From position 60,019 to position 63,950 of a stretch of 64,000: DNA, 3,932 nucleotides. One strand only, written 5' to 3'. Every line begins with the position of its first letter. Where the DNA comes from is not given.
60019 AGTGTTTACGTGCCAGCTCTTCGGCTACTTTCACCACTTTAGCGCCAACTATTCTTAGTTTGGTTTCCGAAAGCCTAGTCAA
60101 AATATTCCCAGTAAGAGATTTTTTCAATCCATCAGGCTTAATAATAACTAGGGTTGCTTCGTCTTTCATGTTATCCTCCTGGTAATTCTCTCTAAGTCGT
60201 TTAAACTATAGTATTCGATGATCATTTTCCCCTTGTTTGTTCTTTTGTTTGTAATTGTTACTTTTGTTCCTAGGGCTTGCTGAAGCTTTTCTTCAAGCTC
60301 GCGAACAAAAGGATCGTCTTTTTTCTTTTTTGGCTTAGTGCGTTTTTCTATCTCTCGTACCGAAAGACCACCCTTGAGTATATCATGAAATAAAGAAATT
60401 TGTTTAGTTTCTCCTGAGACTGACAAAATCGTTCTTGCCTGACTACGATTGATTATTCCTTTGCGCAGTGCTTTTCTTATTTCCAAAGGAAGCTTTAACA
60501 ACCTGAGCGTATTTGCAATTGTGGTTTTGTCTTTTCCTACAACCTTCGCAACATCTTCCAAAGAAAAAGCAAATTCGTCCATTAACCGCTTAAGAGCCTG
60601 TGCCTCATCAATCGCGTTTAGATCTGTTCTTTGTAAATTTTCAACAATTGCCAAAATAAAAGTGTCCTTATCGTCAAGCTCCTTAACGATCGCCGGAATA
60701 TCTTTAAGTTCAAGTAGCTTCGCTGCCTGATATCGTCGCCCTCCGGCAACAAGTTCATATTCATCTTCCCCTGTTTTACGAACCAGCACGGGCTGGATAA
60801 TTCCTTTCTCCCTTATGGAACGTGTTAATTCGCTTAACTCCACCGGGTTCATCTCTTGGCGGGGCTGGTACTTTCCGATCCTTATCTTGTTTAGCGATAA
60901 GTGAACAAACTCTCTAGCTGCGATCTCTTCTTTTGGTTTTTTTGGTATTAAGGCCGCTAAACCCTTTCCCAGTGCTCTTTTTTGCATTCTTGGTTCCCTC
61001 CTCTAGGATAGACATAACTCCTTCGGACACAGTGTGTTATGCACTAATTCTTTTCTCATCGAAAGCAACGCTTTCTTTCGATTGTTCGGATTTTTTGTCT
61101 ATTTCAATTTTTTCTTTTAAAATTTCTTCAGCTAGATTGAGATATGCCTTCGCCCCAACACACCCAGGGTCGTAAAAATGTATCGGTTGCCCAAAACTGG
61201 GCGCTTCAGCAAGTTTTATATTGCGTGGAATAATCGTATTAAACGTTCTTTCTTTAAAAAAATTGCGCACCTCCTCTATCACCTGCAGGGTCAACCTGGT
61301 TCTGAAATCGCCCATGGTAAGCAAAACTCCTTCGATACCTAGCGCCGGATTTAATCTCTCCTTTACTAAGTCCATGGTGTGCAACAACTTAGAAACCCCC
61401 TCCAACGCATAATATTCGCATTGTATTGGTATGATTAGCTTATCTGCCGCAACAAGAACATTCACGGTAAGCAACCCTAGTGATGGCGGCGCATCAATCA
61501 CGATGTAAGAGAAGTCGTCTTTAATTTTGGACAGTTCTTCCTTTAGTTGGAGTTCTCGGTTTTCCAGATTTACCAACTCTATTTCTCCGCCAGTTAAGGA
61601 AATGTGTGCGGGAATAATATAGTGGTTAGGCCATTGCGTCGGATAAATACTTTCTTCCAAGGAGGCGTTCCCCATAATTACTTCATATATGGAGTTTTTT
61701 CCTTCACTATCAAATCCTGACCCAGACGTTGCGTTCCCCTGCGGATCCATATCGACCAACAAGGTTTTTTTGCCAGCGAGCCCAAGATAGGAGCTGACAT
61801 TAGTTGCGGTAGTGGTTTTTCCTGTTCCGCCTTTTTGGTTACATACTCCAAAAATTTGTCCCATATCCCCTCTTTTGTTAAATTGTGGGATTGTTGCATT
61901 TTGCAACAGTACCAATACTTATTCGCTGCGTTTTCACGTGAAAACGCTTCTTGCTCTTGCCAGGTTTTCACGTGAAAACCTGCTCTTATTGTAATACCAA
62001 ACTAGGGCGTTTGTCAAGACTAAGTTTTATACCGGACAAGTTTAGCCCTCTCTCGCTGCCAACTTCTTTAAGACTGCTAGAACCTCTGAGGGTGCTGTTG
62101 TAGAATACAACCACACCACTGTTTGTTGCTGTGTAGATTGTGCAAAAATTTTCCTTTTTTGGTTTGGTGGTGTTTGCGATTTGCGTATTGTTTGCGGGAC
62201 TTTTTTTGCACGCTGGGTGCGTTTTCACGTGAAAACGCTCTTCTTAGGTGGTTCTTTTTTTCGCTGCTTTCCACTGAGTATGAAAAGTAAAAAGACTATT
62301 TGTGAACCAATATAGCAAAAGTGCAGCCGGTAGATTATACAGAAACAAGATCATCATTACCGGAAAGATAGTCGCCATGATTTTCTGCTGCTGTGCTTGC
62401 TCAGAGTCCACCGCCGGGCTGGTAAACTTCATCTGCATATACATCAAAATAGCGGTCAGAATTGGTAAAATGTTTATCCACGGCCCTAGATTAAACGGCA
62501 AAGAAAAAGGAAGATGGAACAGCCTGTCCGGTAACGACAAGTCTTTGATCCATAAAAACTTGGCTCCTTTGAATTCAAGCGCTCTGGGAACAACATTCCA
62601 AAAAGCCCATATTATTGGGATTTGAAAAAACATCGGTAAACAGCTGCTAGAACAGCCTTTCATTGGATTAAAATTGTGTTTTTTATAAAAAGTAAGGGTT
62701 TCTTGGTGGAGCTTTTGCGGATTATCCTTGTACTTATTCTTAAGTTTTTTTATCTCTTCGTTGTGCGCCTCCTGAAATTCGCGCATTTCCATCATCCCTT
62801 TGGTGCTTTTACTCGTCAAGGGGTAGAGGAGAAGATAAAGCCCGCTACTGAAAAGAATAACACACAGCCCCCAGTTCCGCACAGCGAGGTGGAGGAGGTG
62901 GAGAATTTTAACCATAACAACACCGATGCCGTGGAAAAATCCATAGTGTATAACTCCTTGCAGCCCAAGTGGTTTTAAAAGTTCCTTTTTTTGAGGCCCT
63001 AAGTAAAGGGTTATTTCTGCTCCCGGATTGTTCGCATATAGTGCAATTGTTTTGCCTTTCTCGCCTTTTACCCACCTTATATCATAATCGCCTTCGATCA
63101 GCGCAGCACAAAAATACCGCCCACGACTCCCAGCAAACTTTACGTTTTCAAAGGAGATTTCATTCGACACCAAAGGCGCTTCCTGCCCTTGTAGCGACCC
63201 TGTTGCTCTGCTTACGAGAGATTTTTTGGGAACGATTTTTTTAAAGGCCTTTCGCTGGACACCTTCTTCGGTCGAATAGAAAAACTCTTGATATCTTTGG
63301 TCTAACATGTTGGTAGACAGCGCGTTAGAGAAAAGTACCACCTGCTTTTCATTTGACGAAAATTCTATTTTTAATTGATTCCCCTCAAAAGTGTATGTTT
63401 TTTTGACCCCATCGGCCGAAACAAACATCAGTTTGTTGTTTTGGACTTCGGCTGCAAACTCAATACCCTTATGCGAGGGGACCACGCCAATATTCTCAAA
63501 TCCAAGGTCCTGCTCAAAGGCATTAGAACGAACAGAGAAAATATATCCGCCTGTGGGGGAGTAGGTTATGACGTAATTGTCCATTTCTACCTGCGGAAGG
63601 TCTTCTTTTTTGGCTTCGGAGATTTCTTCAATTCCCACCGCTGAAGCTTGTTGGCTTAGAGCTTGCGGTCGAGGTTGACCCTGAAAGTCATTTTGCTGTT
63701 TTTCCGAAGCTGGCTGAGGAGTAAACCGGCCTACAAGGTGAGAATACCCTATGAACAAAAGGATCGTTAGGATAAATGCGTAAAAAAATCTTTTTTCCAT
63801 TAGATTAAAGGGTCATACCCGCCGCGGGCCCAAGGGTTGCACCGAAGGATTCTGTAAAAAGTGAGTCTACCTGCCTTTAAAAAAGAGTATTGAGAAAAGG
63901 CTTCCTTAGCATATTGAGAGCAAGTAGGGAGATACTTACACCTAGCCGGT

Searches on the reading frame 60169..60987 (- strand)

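Call 69: search_protein_families(library=pfam, proteins=[window:60169-60987:-], max_evalue=0.000001)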
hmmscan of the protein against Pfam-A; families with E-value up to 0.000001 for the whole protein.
window:60169-60987:- (273 aa): 3 families
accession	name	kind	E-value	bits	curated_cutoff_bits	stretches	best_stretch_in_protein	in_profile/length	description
PF02195.25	ParB_N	-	7.9e-32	109.6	26.3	1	26-119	2-95/95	ParB N-terminal domain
PF17762.8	HTH_ParB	-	5.9e-31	107.1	22.6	1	122-221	2-101/102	ParB HTH domain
PF23552.2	ParB_C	-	1e-14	54.1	23.8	1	225-272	2-49/50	ParB dimerisation domain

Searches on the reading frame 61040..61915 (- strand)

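Call 69: search_protein_families(library=pfam, proteins=[window:61040-61915:-], max_evalue=0.000001)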
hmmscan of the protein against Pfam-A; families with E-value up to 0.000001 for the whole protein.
window:61040-61915:- (292 aa): 4 families
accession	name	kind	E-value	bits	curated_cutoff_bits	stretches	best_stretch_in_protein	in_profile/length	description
PF13614.12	AAA_31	-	8.3e-61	205.4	27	1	20-193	2-176/177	AAA domain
PF01656.29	CbiA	-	1.7e-22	80.1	25.4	1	24-245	3-125/125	CobQ/CobB/MinD/ParA nucleotide binding domain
PF09140.17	MipZ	-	1.1e-07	31.9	20.7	0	24-59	5-40/262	ATPase MipZ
PF00142.24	Fer4_NifH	-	1.3e-07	31.9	25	0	28-64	8-44/271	4Fe-4S iron sulfur cluster binding proteins, NifH/frxC family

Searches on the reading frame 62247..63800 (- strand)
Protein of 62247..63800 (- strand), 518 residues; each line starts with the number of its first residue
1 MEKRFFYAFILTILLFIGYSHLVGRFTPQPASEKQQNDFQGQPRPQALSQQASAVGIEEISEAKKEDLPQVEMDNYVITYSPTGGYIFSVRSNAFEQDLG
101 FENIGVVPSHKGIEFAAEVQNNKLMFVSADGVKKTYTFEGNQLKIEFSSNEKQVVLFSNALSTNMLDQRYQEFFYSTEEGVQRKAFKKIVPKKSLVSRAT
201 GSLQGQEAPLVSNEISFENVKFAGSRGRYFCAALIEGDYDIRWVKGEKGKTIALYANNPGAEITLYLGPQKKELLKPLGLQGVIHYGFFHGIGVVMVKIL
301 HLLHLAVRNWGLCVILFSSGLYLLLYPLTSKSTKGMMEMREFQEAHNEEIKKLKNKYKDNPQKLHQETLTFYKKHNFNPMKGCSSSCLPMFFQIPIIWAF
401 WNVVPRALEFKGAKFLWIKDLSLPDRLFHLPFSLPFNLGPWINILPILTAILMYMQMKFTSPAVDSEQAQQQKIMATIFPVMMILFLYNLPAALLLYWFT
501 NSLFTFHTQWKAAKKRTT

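Call 69: search_protein_families(library=pfam, proteins=[window:62247-63800:-], max_evalue=0.000001)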
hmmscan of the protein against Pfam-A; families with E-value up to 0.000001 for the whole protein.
window:62247-63800:- (518 aa): 1 family
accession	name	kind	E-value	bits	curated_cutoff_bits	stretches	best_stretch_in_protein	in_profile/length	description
PF02096.25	60KD_IMP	-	9.6e-43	146.4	35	1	310-510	1-159/163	60Kd inner membrane protein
